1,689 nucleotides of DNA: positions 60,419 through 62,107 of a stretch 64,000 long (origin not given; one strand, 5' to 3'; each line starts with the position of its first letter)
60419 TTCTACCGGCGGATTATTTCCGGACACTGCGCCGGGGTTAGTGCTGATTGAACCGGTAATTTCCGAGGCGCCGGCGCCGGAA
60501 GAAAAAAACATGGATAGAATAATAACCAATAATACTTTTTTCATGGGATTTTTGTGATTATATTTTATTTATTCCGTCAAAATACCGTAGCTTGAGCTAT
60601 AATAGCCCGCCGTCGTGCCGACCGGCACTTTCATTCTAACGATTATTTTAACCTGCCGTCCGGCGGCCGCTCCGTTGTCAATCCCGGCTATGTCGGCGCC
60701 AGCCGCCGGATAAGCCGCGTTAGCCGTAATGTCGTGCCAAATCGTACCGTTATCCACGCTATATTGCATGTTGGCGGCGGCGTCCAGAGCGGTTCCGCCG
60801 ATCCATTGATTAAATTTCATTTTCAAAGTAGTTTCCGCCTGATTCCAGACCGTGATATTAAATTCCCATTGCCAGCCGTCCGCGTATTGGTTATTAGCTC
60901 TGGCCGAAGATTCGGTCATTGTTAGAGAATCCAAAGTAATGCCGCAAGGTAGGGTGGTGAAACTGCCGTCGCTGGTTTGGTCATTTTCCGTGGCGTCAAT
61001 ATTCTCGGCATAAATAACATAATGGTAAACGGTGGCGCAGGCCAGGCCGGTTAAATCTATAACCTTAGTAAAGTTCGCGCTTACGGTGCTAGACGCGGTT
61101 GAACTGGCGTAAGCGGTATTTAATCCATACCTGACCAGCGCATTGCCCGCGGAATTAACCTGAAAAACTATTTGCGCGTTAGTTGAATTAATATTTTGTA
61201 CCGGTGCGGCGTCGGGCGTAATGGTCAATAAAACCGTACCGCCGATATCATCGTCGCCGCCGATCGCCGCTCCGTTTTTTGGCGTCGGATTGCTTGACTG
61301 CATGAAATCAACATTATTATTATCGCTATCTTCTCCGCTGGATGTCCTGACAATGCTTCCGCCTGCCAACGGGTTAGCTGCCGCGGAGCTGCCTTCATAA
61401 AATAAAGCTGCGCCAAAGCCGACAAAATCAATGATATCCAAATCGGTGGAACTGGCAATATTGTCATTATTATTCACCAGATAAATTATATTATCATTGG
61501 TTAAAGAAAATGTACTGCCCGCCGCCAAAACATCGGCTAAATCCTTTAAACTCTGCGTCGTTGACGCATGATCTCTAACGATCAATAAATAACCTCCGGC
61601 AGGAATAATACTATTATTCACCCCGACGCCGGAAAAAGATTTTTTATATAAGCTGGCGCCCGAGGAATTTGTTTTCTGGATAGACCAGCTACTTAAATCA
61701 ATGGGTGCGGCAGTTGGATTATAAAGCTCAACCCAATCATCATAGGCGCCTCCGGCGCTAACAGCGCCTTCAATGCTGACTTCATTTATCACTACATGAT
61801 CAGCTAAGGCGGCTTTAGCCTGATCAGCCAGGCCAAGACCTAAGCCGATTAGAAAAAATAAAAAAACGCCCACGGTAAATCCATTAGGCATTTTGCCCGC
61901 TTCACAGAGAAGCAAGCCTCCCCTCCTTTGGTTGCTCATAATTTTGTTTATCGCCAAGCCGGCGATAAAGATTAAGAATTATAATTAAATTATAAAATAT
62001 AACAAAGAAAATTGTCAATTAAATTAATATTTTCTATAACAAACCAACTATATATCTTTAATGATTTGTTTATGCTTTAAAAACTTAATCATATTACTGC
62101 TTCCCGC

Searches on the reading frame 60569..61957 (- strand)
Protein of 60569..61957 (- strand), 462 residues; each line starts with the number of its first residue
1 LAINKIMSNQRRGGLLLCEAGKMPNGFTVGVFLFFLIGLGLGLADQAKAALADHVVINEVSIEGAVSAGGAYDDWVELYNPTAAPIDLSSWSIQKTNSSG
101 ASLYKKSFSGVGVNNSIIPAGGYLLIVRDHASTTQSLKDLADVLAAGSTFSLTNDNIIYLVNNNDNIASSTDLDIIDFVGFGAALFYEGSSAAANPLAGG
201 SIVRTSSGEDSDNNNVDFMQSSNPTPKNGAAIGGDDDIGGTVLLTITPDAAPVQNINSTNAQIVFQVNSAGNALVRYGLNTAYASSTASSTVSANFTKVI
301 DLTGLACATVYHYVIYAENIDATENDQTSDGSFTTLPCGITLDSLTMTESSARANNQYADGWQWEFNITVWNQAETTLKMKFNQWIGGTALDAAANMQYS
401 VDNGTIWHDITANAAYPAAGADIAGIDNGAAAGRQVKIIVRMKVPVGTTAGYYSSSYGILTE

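Call 9: search_protein_families(library=pfam, proteins=[window:60569-61957:-], max_evalue=0.01)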
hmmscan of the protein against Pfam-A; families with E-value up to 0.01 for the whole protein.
window:60569-61957:- (462 aa): 1 family
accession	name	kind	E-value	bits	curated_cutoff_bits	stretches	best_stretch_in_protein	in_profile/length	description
PF00932.25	LTD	-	7.1e-14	52.5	34.3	1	52-169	5-103/109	Lamin Tail Domain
